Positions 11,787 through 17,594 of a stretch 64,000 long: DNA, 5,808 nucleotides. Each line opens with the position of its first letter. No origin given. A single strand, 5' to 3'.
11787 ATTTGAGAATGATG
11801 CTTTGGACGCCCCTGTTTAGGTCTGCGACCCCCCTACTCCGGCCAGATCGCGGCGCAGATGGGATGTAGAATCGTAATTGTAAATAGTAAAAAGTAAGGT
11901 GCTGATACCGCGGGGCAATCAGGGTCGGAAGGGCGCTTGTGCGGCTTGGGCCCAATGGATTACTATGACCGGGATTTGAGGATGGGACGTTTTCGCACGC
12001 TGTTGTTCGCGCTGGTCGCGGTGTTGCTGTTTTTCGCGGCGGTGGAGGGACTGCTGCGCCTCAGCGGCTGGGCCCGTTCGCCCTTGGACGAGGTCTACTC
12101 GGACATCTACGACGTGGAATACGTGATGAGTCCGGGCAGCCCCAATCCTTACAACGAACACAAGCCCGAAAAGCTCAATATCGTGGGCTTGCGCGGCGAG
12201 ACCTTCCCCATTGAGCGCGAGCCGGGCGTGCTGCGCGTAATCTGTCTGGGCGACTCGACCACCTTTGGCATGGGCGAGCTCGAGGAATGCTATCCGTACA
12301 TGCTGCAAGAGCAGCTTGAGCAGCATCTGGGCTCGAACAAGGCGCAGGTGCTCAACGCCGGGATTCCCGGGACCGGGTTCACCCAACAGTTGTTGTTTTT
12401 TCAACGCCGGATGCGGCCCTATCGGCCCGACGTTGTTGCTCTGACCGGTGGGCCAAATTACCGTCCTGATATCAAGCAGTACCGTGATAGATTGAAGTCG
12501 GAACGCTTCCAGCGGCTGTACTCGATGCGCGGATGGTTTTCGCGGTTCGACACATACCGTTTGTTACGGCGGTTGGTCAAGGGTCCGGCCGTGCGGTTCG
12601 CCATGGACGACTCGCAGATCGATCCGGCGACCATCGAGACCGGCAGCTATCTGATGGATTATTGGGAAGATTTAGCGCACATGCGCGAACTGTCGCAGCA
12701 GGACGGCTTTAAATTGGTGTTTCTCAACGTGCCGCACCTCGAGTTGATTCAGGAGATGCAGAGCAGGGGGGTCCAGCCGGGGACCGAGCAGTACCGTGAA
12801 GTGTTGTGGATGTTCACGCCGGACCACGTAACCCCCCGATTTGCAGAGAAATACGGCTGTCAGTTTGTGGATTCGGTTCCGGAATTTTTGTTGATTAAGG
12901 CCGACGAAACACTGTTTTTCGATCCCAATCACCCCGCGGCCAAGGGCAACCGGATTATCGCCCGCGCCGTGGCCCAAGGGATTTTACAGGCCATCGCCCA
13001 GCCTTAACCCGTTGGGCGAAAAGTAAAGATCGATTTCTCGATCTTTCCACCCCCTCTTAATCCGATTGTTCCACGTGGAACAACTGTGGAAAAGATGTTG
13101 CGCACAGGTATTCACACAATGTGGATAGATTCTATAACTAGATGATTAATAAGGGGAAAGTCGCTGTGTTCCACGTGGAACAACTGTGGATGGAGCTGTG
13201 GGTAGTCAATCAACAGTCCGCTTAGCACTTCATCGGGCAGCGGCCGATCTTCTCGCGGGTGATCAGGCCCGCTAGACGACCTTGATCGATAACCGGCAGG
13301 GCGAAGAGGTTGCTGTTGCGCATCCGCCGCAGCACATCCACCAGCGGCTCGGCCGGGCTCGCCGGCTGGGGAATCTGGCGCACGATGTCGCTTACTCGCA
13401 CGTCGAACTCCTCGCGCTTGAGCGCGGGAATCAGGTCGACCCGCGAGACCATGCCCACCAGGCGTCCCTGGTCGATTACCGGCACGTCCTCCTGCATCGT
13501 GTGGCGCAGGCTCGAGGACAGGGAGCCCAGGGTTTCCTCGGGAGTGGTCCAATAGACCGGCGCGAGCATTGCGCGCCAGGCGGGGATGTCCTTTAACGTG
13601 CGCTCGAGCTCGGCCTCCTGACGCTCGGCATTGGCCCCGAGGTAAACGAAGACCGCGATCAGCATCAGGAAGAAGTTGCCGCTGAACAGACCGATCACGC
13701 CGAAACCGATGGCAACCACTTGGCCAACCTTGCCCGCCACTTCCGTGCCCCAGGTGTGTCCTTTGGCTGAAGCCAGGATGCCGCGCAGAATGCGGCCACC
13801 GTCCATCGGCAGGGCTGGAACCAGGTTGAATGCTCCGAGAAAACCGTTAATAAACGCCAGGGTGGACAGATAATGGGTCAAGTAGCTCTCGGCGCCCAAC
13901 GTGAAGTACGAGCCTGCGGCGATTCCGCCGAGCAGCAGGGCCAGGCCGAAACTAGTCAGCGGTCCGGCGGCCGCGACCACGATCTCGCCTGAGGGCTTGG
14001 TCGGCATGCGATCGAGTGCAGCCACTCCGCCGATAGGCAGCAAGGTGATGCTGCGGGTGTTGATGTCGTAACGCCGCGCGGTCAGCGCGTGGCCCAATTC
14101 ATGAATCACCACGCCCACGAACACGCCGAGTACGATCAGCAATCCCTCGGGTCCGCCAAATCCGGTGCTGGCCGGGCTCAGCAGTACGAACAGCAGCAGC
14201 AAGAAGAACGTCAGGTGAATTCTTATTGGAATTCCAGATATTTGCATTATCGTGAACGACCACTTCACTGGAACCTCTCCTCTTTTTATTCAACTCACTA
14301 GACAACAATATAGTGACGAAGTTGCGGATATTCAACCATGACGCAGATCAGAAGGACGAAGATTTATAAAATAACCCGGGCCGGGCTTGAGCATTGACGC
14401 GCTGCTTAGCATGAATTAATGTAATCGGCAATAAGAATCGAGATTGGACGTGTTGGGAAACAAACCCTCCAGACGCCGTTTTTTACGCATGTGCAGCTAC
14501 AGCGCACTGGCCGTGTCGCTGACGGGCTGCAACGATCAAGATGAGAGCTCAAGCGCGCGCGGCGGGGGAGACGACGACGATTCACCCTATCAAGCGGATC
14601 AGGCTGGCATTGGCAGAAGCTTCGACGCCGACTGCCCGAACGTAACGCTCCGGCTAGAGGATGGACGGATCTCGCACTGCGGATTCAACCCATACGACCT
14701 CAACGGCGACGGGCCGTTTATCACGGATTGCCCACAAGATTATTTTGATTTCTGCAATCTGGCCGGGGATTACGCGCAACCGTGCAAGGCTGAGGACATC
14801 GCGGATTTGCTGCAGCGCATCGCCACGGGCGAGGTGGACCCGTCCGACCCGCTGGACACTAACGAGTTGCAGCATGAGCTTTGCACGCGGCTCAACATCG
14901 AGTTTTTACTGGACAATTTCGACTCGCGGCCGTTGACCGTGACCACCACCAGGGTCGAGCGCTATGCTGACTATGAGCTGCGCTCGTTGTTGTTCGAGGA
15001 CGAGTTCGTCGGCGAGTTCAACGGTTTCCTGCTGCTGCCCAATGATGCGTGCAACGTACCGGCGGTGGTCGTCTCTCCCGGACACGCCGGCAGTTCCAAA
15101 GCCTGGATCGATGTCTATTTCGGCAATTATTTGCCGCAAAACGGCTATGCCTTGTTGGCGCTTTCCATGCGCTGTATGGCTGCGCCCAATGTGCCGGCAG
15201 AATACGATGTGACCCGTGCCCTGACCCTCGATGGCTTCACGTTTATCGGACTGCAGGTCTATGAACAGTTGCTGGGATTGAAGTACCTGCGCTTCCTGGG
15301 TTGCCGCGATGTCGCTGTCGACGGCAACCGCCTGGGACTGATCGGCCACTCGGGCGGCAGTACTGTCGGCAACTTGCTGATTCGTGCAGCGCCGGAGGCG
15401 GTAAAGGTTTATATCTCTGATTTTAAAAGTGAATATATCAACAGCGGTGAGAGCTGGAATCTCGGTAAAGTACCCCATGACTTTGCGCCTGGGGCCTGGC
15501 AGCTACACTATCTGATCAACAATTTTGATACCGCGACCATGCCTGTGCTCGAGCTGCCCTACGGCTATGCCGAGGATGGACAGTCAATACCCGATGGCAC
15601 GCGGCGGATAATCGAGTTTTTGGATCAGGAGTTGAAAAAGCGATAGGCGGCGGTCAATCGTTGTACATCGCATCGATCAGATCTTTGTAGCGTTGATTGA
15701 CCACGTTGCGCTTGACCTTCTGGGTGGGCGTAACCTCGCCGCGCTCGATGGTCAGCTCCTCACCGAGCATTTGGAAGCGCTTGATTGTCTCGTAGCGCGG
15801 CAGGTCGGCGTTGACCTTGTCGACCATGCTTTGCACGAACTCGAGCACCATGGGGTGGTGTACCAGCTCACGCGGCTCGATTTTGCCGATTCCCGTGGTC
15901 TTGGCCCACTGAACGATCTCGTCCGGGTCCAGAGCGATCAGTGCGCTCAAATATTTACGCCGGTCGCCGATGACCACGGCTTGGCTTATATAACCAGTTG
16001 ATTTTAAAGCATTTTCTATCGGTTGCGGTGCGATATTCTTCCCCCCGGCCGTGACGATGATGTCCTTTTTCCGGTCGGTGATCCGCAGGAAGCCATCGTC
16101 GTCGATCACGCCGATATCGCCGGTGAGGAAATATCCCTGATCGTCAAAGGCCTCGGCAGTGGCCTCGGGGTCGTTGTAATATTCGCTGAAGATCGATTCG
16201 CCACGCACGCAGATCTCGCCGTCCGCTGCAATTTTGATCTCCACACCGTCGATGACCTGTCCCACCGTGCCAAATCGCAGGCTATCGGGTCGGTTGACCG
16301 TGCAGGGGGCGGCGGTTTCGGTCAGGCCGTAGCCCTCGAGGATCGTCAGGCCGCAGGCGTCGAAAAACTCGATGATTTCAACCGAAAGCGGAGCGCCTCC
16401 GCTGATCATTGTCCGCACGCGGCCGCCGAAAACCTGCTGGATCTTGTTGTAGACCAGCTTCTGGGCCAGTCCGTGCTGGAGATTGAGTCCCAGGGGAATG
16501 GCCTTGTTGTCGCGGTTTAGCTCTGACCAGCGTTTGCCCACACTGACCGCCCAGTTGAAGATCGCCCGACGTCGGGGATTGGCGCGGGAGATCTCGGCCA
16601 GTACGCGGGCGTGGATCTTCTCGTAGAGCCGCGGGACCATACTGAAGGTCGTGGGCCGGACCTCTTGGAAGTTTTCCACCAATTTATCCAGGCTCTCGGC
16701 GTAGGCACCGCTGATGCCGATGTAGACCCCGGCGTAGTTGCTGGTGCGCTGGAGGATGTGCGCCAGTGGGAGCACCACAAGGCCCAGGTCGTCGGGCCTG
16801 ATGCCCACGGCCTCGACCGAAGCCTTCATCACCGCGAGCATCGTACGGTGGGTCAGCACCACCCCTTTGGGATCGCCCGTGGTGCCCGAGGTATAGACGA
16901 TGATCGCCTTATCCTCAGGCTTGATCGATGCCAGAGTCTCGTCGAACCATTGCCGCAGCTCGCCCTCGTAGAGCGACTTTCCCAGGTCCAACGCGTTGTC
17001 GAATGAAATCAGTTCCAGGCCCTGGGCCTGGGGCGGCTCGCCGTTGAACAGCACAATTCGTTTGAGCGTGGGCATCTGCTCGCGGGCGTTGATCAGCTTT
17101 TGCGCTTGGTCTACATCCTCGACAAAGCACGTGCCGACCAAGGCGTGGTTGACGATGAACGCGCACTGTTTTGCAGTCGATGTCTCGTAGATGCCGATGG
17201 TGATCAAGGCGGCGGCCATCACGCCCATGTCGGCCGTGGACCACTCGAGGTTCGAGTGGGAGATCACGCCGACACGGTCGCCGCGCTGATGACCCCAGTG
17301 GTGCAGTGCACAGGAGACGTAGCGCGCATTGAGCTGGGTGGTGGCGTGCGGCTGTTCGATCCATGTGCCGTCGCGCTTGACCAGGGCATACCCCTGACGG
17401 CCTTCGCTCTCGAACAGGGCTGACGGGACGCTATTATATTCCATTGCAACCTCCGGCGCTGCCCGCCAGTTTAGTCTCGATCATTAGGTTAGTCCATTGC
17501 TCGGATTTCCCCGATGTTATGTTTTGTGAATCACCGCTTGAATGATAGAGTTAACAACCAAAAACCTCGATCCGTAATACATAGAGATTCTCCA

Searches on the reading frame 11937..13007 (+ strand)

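Call 86: search_protein_families(library=pfam, proteins=[window:11937-13007:+], max_evalue=0.00001)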
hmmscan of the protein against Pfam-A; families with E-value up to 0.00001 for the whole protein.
window:11937-13007:+ (356 aa): 1 family
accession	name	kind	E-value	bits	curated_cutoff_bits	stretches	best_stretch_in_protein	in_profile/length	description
PF13472.12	Lipase_GDSL_2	-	4.9e-10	40.6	32.9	1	103-340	1-178/178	GDSL-like Lipase/Acylhydrolase family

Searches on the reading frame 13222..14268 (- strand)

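Call 86: search_protein_families(library=pfam, proteins=[window:13222-14268:-], max_evalue=0.00001)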
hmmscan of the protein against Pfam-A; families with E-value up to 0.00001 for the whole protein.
window:13222-14268:- (348 aa): 2 families
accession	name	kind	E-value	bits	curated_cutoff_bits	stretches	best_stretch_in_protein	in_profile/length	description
PF02163.28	Peptidase_M50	-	4.6e-24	85.4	27.2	2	46-117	3-100/221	Peptidase family M50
PF00571.33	CBS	-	1.4e-14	54.5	24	1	292-341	1-51/57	CBS domain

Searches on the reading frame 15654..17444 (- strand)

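Call 86: search_protein_families(library=pfam, proteins=[window:15654-17444:-], max_evalue=0.00001)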
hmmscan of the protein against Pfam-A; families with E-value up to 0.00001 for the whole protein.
window:15654-17444:- (596 aa): 2 families
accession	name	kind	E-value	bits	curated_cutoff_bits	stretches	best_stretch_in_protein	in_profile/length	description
PF00501.34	AMP-binding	-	1e-61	209.3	29.9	1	36-423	27-384/384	AMP-binding enzyme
PF23562.2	AMP-binding_C_3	-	8.4e-15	55.7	20.8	1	461-595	2-121/124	AMP-binding enzyme C-terminal domain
